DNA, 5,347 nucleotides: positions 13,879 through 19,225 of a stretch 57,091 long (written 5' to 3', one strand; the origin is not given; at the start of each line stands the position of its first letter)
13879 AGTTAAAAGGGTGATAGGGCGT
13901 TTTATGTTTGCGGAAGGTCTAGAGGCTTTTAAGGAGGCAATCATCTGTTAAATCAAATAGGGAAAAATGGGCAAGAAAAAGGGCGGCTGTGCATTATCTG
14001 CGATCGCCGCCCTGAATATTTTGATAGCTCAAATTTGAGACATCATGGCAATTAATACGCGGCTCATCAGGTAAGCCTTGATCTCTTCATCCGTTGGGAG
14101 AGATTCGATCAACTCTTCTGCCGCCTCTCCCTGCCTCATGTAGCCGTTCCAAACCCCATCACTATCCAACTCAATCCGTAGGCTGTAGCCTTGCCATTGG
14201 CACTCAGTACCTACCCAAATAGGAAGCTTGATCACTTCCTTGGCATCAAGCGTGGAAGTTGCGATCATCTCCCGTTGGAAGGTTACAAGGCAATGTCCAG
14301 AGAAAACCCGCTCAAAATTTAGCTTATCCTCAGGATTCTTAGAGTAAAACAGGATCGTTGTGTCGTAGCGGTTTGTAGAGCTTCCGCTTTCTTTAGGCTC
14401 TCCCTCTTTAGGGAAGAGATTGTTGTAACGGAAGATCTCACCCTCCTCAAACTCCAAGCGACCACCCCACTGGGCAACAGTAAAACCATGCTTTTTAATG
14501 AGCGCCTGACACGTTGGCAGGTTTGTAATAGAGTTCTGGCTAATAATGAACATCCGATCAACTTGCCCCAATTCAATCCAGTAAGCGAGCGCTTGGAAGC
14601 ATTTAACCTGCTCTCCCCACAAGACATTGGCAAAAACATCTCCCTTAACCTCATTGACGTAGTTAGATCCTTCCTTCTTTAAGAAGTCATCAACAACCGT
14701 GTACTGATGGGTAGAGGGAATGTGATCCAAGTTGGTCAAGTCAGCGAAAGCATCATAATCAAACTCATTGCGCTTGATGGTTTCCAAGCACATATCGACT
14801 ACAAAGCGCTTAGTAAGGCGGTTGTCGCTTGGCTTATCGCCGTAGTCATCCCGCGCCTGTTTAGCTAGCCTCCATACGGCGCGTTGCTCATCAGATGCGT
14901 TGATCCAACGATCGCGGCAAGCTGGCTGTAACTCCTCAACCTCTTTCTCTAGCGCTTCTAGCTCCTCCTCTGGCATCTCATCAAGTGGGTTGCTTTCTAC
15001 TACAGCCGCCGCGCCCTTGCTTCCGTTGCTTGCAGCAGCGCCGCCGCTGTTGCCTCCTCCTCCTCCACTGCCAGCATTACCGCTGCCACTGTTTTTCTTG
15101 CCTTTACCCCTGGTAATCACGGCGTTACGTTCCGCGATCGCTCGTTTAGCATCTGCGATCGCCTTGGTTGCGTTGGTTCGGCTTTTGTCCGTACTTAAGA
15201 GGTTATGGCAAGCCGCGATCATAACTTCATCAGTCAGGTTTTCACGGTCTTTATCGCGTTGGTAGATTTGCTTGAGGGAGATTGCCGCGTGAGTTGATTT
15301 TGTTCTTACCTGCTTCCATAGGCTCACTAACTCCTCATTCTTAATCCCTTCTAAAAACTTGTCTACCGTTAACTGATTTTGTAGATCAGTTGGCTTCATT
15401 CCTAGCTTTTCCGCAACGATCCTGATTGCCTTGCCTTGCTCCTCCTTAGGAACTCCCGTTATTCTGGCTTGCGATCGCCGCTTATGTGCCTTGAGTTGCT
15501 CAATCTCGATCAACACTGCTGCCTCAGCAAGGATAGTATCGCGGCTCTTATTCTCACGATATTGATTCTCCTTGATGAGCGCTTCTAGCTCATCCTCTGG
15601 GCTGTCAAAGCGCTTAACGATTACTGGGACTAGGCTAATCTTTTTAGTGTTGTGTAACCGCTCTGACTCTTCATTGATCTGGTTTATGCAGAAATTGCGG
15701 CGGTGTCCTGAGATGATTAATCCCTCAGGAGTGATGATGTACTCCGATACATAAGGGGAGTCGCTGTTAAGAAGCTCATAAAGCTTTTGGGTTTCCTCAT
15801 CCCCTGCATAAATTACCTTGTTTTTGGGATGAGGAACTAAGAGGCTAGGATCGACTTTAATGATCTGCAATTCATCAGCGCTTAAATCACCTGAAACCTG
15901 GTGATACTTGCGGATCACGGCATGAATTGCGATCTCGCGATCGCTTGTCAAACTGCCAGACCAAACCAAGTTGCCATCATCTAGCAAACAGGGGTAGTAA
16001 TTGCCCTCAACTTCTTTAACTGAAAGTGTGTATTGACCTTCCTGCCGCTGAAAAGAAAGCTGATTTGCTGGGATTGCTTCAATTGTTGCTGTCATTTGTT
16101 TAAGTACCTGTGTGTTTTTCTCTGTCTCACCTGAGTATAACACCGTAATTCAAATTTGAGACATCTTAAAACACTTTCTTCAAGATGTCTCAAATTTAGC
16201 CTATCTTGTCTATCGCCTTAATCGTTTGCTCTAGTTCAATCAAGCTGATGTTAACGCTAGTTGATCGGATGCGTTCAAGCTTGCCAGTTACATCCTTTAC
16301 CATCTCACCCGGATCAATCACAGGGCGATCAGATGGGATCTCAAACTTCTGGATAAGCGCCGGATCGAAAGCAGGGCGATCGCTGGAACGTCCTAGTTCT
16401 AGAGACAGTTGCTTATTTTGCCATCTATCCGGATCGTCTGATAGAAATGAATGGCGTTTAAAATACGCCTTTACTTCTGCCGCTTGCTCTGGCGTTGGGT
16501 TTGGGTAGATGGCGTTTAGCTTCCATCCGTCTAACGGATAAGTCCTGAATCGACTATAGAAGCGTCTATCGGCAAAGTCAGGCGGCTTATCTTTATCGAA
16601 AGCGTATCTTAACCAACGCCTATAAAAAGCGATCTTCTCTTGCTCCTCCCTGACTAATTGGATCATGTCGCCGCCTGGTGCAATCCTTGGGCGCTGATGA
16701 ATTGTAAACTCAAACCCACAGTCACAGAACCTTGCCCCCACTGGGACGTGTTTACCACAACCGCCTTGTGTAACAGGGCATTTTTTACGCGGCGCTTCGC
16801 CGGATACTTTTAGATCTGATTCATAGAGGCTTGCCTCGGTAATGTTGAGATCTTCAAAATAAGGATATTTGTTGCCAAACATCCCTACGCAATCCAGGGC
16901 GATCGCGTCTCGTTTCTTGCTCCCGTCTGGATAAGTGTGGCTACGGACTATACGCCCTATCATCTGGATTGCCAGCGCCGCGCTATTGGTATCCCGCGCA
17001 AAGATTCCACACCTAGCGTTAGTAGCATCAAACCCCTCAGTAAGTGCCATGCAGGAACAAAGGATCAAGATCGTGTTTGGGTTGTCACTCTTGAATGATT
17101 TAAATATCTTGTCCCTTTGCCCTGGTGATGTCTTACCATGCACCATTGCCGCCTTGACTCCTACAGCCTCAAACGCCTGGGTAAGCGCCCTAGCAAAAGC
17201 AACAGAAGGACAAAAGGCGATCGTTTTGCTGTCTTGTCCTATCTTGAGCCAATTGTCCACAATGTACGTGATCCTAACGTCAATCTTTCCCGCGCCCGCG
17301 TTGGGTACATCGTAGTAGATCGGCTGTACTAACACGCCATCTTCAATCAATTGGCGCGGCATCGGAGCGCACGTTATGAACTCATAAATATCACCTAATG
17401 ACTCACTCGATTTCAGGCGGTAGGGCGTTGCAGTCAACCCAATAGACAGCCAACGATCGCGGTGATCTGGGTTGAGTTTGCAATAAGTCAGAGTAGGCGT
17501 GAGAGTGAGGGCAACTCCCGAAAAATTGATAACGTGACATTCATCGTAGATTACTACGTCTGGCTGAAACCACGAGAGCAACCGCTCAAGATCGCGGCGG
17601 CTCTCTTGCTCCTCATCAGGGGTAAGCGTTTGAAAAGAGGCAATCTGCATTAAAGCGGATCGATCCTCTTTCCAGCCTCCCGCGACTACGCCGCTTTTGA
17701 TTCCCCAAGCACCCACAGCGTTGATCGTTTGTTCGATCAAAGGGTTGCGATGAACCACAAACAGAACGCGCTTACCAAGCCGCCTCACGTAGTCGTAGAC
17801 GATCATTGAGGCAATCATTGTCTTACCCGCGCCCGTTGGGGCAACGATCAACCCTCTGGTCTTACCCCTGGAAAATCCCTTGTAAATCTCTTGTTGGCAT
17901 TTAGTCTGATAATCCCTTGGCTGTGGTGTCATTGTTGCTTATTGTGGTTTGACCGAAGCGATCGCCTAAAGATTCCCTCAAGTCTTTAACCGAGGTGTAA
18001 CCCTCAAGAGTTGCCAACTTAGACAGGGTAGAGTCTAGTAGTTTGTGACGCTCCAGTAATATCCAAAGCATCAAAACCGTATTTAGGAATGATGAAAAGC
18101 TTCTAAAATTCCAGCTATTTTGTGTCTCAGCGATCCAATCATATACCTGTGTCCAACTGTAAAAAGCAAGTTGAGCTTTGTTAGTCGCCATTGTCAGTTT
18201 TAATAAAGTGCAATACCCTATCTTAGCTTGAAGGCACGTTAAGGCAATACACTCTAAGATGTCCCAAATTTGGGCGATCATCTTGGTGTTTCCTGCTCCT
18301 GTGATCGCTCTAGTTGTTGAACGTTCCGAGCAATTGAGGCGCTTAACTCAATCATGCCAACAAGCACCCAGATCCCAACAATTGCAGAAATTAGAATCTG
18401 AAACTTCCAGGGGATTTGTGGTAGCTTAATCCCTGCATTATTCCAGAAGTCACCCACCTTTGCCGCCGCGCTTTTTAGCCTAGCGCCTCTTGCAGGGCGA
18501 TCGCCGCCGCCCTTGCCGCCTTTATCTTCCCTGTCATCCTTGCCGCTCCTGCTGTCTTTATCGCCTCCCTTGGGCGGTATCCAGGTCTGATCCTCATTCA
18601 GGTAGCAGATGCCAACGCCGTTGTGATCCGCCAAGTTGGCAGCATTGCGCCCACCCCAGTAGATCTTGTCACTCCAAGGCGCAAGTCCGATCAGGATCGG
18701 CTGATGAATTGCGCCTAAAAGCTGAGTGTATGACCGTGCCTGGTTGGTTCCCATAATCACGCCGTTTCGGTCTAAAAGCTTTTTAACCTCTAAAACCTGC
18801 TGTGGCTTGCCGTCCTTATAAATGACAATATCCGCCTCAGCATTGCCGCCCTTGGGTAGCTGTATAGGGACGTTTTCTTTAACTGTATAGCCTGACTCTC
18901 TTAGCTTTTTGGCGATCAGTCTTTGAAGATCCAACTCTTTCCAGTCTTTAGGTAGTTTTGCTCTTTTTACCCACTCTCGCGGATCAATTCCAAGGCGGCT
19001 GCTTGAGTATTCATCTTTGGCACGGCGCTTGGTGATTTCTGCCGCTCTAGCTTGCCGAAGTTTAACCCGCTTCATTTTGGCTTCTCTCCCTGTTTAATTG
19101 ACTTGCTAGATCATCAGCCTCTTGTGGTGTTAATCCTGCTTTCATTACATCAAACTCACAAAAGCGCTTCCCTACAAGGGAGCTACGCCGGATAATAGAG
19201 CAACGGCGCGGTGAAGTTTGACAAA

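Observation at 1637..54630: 32 copies of a 26-bp quasi-palindrome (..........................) mark nearly every gene-block boundary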

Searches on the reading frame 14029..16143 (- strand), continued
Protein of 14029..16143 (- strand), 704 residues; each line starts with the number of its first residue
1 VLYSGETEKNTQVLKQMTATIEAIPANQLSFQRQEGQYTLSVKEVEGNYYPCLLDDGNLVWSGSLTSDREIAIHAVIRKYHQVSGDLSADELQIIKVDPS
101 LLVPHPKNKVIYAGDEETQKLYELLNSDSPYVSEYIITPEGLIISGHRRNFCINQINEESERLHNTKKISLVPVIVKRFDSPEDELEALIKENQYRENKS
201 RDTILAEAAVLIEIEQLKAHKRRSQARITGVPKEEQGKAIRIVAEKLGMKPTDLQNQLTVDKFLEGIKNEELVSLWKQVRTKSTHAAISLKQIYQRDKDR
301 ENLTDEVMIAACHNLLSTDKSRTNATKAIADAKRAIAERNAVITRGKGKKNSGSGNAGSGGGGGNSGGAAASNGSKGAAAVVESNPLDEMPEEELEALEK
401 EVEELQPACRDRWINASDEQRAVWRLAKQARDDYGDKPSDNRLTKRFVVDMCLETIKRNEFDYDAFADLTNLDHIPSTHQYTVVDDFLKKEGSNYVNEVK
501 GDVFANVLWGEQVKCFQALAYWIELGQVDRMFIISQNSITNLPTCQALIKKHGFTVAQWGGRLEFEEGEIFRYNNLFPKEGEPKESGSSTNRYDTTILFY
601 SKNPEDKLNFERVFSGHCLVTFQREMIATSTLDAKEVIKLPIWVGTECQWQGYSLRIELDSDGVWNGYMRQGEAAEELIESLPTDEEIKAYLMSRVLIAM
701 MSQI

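Call 82: search_protein_families(library=pfam, alignment_id=A1, max_evalue=1)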
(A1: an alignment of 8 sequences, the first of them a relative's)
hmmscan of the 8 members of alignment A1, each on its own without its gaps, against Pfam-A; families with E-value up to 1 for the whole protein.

A. member 1, P0107 (704 aa): 3 families
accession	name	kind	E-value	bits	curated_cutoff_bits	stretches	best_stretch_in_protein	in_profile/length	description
PF04814.19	HNF-1_N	-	0.069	14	29.7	1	303-406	14-115/175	Hepatocyte nuclear factor 1 (HNF-1), N terminus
PF10957.13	Spore_Cse60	-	0.18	12.3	20.7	0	484-519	19-55/60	Sporulation protein Cse60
PF04568.17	IATP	-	0.29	12.1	25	1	327-405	8-82/98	Mitochondrial ATPase inhibitor, IATP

B. families by the number of members that match (of 8 scanned): 9 families
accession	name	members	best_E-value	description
PF04814.19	HNF-1_N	2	0.069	Hepatocyte nuclear factor 1 (HNF-1), N terminus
PF18314.6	FAS_I_H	1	0.0037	Fatty acid synthase type I helical domain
PF04157.22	EAP30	1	0.012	EAP30/Vps36 family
PF11253.13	DUF3052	1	0.038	Protein of unknown function (DUF3052)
PF10957.13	Spore_Cse60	1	0.18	Sporulation protein Cse60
PF17527.7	ALC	1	0.22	Phage ALC protein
PF19252.4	HIND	1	0.23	HIND motif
PF04568.17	IATP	1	0.29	Mitochondrial ATPase inhibitor, IATP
PF09746.14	Membralin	1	0.5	Tumour-associated protein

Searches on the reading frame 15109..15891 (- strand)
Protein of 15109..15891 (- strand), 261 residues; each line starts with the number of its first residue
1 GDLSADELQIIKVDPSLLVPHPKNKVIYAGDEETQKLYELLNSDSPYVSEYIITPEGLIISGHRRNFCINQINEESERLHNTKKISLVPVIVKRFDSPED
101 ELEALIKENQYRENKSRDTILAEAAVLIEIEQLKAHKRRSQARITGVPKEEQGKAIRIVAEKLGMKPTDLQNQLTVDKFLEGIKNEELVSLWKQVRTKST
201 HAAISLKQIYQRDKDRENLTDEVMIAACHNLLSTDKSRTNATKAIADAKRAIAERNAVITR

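Call 90: predict_structure(alignment_id=A2)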
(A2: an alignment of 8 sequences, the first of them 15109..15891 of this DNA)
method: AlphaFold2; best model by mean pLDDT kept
length: 261 residues; sequences in the alignment: 8
mean_pLDDT: 82.1   pTM: 0.68
mean pLDDT of the five models: 82.1, 69.2, 67.2, 65.2, 62.7
residues with pLDDT >= 90: 62; 70-90: 157; 50-70: 40; < 50: 2
segments of 3 or more residues with pLDDT < 50: none
pLDDT, mean of each block of 10 residues (from residue 1): 61 88 72 83 85 88 89 86 83 84 76 70 82 74 58 73 85 89 90 90 92 87 93 72 91 90 81
secondary structure, 60 per line:
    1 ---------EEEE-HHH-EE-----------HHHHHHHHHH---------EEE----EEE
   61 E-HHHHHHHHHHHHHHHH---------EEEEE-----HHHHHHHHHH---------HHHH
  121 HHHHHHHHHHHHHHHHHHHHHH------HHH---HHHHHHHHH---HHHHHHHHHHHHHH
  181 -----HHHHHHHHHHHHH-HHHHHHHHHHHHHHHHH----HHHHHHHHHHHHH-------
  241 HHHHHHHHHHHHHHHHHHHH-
elements in order: E10-13 H32-41 E51-53 E58-61 H63-78 E88-92 H98-107 H117-142 H155-163 H167-180 H186-198 H200-216 H221-233 H241-260

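Call 92: fold_search(model_id=the predicted structure, library=pdb)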
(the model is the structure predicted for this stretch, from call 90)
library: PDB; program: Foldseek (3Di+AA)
matches with E <= 10: 111; with E <= 0.001: 14
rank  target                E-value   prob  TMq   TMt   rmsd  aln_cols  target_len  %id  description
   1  7ng0                  2.2e-05  1.00  0.32  0.41  14.8       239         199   13  Crystal structure of N- and C-terminally truncated Geobacillus thermoleovorans nucleoid occlusion protein Noc (released 2021-02-17)
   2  7ol9_B                3.8e-05  1.00  0.32  0.40  16.4       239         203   15  Crystal structure of C-terminally truncated Bacillus subtilis nucleoid occlusion protein (Noc) complexed to the Noc-bi (released 2022-03-09)
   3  5k5d_B                5.7e-05  1.00  0.43  0.45   8.3       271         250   13  Structure of the C2221 form of Pnob8-like ParB-N domain (released 2016-06-15)
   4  6sdk_A                2.0e-04  1.00  0.30  0.39  15.8       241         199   16  Crystal structure of bacterial ParB dimer bound to CDP (released 2019-10-23)
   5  7bnk_B                2.6e-04  1.00  0.30  0.38  15.1       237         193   14  Crystal structure of ParB from Myxococcus xanthus bound to CDP and Monothiophosphate (released 2021-09-08)
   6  5k5d_A                2.8e-04  1.00  0.42  0.43   9.7       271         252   16  Structure of the C2221 form of Pnob8-like ParB-N domain (released 2016-06-15)
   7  7bnk_A                3.1e-04  1.00  0.30  0.38  15.1       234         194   14  Crystal structure of ParB from Myxococcus xanthus bound to CDP and Monothiophosphate (released 2021-09-08)
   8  7ol9_A                3.6e-04  1.00  0.26  0.33  14.0       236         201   15  Crystal structure of C-terminally truncated Bacillus subtilis nucleoid occlusion protein (Noc) complexed to the Noc-bi (released 2022-03-09)
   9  7bnr_A                4.1e-04  1.00  0.30  0.38  15.3       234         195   14  Crystal structure of a ParB Q52A mutant from Myxococcus xanthus bound to CTPyS (released 2021-09-08)
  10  7bm8_A                4.3e-04  1.00  0.31  0.43  16.2       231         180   14  Crystal structure of the C-terminally truncated chromosome-partitioning protein ParB from Caulobacter crescentus compl (released 2021-04-28)
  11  7bnr_B                5.6e-04  1.00  0.29  0.38  15.6       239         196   15  Crystal structure of a ParB Q52A mutant from Myxococcus xanthus bound to CTPyS (released 2021-09-08)
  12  7nfu_A                8.7e-04  1.00  0.39  0.44   8.7       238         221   14  Crystal structure of C-terminally truncated Geobacillus thermoleovorans nucleoid occlusion protein Noc (released 2021-02-17)
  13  5k5a                  9.6e-04  1.00  0.43  0.42   8.3       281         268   13  Structure of the pNOB8-like ParB N-domain (released 2016-06-15)
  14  5k5d_C                9.6e-04  1.00  0.30  0.31  10.5       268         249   14  Structure of the C2221 form of Pnob8-like ParB-N domain (released 2016-06-15)
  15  7o0n_A                1.4e-03  1.00  0.30  0.39  15.3       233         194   14  Crystal structure of a ParB E93A mutant from Myxococcus xanthus bound to CDP and monothiophosphate (released 2021-09-15)
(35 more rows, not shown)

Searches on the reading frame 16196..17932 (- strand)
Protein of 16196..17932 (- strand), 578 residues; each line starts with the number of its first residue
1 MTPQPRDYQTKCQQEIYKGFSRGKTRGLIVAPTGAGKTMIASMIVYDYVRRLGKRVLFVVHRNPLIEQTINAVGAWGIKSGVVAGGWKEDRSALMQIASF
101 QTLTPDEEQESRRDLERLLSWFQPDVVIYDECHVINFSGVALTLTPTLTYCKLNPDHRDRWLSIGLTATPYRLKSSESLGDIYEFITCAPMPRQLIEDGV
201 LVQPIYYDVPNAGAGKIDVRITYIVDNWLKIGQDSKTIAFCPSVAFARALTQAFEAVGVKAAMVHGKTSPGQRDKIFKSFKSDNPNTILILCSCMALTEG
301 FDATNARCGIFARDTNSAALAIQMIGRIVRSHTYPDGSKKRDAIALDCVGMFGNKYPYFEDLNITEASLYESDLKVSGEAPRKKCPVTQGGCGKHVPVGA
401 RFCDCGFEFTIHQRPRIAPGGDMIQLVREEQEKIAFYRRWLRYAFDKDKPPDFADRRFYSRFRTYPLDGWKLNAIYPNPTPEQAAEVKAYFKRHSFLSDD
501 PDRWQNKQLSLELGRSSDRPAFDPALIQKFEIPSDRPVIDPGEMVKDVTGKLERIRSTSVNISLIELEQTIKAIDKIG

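Call 9: search_protein_families(library=pfam, proteins=[window:16196-17932:-], max_evalue=0.01)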
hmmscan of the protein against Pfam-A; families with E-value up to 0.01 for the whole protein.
window:16196-17932:- (578 aa): 8 families
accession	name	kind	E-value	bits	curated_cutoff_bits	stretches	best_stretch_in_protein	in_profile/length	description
PF04851.21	ResIII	-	1.4e-23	84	22.5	1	4-172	3-164/164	Type III restriction enzyme, res subunit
PF00271.37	Helicase_C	-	8.6e-15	55.4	23.5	1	229-331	10-109/110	Helicase conserved C-terminal domain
PF00270.35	DEAD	-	7.9e-12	45.7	26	1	10-170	1-160/167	DEAD/DEAH box helicase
PF13872.12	AAA_34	-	6.7e-06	25.7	27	1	31-135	67-187/306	P-loop containing NTP hydrolase pore-1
PF18766.7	SWI2_SNF2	-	9.1e-05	22.6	26.7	1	9-208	2-191/221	SWI2/SNF2 ATPase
PF13481.12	AAA_25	-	0.0031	17.6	27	1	10-58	19-65/195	AAA domain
PF13307.12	Helicase_C_2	-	0.0038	17.7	25.3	0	235-308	10-85/170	Helicase C-terminal domain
PF10571.15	UPF0547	-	0.0083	16.7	29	0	383-409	1-24/26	Uncharacterised protein family UPF0547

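Call 18: find_encoding_contigs(protein=window:16196-17932:-, flank=10000, max_places=6)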
Protein window:16196-17932:- (578 aa): 6 contigs read that carry it; 4 places shown.
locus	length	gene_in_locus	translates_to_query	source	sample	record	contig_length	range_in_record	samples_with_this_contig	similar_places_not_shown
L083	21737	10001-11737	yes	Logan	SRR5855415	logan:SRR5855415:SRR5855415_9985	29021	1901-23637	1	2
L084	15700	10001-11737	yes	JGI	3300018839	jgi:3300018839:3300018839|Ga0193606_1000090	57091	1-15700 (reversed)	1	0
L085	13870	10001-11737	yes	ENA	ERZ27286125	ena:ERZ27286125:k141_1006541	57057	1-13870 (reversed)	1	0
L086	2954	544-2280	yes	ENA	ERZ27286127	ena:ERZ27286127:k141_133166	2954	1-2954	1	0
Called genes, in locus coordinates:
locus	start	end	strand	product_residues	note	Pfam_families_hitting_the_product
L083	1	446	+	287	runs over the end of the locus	-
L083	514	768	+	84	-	-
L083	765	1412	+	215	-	-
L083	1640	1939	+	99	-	-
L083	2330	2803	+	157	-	-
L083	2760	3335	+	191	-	PF01844:HNH, PF14279:HNH_5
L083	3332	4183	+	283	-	-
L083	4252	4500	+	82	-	-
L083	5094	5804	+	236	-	-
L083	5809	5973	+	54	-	-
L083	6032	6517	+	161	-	-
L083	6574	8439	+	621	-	-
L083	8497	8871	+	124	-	-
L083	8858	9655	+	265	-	-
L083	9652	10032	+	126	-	-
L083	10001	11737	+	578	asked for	PF00270:DEAD, PF04851:ResIII, PF13872:AAA_34 (faint), PF00271:Helicase_C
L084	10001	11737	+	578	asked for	PF00270:DEAD, PF04851:ResIII, PF13872:AAA_34 (faint), PF00271:Helicase_C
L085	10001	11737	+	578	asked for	PF00270:DEAD, PF04851:ResIII, PF13872:AAA_34 (faint), PF00271:Helicase_C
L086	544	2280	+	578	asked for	PF00270:DEAD, PF04851:ResIII, PF13872:AAA_34 (faint), PF00271:Helicase_C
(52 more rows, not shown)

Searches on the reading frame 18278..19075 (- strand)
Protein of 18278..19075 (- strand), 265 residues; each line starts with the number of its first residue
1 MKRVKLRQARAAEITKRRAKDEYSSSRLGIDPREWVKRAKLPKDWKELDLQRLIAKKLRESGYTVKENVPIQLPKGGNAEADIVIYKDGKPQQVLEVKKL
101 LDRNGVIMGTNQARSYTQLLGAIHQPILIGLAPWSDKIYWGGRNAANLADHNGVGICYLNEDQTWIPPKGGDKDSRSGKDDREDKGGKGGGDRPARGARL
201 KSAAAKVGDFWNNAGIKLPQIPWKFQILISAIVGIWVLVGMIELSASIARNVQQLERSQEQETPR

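Call 67: search_protein_families(library=pfam, proteins=[window:18278-19075:-], max_evalue=0.05)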
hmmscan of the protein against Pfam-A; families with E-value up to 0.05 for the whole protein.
window:18278-19075:- (265 aa): 3 families
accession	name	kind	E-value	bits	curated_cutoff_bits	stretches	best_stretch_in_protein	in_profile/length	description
PF04313.20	HSDR_N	-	0.0013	19.1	25.1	1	60-117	109-162/198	Type I restriction enzyme R protein N terminus (HSDR_N)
PF08378.17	NERD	-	0.044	14.7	22.1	0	52-120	11-73/111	Nuclease-related domain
PF04471.18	Mrr_cat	-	0.046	14.3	21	0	46-100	5-57/115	Restriction endonuclease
